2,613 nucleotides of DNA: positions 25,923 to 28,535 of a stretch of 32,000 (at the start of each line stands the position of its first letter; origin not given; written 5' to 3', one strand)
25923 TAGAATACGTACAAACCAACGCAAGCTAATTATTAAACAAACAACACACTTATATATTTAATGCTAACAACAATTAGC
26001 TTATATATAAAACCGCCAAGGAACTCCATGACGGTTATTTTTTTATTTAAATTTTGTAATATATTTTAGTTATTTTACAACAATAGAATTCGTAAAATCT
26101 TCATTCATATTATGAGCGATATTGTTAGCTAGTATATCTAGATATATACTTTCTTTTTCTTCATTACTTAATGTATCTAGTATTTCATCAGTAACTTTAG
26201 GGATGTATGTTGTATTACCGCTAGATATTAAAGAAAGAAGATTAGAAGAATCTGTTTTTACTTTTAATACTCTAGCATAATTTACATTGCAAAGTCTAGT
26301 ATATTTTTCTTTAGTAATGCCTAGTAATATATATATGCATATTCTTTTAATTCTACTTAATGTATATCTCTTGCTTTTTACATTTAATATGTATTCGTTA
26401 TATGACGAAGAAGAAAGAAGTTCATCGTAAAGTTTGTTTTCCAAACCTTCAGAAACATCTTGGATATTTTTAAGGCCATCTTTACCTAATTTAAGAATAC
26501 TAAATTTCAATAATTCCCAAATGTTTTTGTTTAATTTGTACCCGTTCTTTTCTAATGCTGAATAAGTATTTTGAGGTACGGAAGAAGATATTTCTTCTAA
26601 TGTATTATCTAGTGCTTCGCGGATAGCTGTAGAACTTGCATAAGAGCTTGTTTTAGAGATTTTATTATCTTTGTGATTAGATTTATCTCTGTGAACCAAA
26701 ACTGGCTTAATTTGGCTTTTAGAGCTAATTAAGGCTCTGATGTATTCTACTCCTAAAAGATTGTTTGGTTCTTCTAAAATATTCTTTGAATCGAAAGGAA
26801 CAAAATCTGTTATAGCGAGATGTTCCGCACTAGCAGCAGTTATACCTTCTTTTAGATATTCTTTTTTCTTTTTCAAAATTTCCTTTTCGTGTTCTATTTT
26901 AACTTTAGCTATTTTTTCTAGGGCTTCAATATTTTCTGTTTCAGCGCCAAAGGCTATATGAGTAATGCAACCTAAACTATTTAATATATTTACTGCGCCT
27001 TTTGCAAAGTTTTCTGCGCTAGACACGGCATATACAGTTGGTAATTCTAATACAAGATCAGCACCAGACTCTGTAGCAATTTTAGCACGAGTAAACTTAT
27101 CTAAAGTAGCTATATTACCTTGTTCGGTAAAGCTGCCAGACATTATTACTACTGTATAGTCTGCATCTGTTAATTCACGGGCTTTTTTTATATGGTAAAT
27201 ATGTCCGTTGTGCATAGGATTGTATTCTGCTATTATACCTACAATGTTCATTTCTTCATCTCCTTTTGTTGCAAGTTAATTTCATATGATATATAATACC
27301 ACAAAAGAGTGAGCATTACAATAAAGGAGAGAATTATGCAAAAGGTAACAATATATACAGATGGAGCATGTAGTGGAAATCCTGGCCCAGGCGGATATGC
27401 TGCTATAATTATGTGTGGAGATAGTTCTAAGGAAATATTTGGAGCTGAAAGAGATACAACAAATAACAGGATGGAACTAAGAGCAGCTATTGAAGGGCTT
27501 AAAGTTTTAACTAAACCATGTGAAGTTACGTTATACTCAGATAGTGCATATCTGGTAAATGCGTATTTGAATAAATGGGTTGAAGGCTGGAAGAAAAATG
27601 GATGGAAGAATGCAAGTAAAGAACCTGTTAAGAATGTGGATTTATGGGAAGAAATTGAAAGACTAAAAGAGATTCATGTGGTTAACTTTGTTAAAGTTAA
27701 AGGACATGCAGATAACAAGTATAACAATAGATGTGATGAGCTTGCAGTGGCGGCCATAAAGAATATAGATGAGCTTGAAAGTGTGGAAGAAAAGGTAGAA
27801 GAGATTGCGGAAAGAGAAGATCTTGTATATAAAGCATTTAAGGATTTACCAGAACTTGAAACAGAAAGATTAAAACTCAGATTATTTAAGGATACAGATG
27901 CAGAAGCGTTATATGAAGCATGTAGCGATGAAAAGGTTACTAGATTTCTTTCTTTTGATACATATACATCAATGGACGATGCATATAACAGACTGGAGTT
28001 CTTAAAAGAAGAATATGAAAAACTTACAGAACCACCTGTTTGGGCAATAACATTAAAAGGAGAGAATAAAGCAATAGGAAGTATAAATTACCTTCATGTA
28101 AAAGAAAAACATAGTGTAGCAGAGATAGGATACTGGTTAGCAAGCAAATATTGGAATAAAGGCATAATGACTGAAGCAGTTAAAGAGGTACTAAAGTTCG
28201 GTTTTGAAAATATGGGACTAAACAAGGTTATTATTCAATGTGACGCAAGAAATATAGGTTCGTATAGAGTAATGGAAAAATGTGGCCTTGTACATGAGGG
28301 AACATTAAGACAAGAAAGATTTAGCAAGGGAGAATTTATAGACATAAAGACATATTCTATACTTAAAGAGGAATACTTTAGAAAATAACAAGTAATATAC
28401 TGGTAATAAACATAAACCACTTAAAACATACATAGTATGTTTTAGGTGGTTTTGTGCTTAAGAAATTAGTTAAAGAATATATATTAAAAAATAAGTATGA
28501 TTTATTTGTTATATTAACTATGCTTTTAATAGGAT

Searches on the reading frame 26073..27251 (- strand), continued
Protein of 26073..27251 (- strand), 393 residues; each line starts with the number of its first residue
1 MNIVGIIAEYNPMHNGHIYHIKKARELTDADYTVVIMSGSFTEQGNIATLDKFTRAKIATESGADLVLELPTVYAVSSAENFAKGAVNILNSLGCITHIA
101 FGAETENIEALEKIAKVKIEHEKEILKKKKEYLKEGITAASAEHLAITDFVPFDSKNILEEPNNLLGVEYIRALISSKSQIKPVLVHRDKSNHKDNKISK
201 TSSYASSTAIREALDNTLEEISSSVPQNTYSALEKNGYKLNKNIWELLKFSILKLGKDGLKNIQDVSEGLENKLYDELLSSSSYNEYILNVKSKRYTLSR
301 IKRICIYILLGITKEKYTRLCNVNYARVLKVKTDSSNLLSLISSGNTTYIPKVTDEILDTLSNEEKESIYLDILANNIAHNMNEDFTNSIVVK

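Call 84: find_encoding_contigs(protein=P0088, flank=3500, max_places=2)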
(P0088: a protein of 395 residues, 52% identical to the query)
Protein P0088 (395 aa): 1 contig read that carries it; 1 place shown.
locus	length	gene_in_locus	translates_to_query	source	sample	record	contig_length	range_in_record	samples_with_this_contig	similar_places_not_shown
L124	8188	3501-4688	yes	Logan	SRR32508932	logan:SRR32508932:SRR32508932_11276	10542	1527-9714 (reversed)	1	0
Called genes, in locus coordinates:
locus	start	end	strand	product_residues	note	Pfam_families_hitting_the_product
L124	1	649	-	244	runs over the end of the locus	PF01416:PseudoU_synth_1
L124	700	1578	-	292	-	PF02899:Phage_int_SAM_1, PF13495:Phage_int_SAM_4, PF00589:Phage_integrase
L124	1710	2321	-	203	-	-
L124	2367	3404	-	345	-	PF00075:RNase_H, PF13302:Acetyltransf_3, PF00583:Acetyltransf_1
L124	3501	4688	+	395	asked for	PF05636:HIGH_NTase1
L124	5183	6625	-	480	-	-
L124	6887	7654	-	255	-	PF00072:Response_reg, PF08769:Spo0A_C (weak)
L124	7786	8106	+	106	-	PF13560:HTH_31 (weak), PF12844:HTH_19, PF01381:HTH_3, PF13443:HTH_26 (weak)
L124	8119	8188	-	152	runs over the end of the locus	-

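Call 85: find_encoding_contigs(protein=P0043, flank=3500, max_places=2)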
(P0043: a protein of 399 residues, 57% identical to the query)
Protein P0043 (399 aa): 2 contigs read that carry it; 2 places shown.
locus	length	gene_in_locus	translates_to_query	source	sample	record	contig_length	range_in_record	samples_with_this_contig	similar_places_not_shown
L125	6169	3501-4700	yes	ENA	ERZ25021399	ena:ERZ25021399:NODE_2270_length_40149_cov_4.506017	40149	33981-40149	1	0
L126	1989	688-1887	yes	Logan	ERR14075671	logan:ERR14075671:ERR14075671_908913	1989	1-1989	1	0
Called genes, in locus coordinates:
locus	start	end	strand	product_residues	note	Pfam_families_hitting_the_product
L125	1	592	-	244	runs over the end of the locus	PF01416:PseudoU_synth_1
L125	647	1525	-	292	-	PF02899:Phage_int_SAM_1, PF13495:Phage_int_SAM_4, PF00589:Phage_integrase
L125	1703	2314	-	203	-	-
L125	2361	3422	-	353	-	PF00075:RNase_H, PF13302:Acetyltransf_3, PF00583:Acetyltransf_1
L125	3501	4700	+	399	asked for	PF05636:HIGH_NTase1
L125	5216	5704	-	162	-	-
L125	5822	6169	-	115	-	?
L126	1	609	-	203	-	?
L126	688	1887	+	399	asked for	PF05636:HIGH_NTase1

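Call 91: search_protein_families(library=ncbifam, proteins=[window:26073-27251:-], max_evalue=0.00001)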
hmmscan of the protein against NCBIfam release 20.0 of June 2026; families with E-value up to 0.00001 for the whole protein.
window:26073-27251:- (393 aa): 3 families
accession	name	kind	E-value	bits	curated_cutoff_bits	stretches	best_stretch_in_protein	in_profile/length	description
NF010191.0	PRK13670.1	equivalog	1.1e-107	360.7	360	1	1-390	1-386/392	nucleotidyltransferase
NF010192.0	PRK13671.1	equivalog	7.5e-62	209.5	238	1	4-314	3-298/298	nucleotidyltransferase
TIGR00125.1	cyt_tran_rel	domain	8.6e-06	25.9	27.7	0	7-37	5-33/65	adenylyltransferase/cytidyltransferase family protein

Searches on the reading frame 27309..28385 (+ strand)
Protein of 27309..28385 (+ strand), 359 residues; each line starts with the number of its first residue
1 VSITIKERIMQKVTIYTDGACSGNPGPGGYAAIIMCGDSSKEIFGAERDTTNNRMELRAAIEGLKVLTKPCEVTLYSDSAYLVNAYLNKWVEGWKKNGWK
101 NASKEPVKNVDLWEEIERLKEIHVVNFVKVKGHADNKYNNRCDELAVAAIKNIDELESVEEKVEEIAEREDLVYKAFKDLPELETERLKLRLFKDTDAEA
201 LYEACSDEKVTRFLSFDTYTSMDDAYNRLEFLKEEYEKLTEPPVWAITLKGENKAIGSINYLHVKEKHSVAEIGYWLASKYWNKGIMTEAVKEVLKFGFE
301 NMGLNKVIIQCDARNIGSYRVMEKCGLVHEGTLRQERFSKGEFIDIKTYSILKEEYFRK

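Call 91: search_protein_families(library=ncbifam, proteins=[window:27309-28385:+], max_evalue=0.00001)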
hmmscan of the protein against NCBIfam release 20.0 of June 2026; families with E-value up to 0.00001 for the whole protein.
window:27309-28385:+ (359 aa): 11 families
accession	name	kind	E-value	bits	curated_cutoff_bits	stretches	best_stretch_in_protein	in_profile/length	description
NF001236.0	PRK00203.1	equivalog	1.9e-62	209.3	160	1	10-154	2-145/151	ribonuclease HI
NF006433.0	PRK08719.1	subfamily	4.8e-23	81.6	170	1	44-150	42-145/147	ribonuclease H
NF005116.0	PRK06548.1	equivalog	1.1e-15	57.9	280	1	13-153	6-143/161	ribonuclease H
NF007539.0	PRK10151.1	equivalog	1.2e-13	51.1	184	1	252-350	75-173/179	50S ribosomal protein L7/L12-serine acetyltransferase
NF011709.0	PRK15130.1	equivalog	1e-08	35.2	218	1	250-358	63-171/186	spermidine N1-acetyltransferase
NF041306.1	RnaseHI_Halo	equivalog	9.6e-08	32.1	300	1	8-142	65-195/197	ribonuclease HI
NF000485.1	TlmB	exception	6.5e-07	28.9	625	1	182-336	2-150/292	bleomycin family antibiotic N-acetyltransferase TlmB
NF008072.0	PRK10809.1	equivalog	7.2e-07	29.1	190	1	182-345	12-179/194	ribosomal protein S5-alanine N-acetyltransferase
NF005567.0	PRK07238.1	equivalog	7.3e-07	28.8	326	1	11-90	2-86/378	bifunctional RNase H/acid phosphatase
TIGR03585.1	PseH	equivalog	2.9e-06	27.4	93.1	1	202-348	15-154/156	UDP-4-amino-4,6-dideoxy-N-acetyl-beta-L-altrosamine N-acetyltransferase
NF033151.0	AAC_6p_A10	exception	9.7e-06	25.7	400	0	187-341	19-166/178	AAC(6')-I family aminoglycoside 6'-N-acetyltransferase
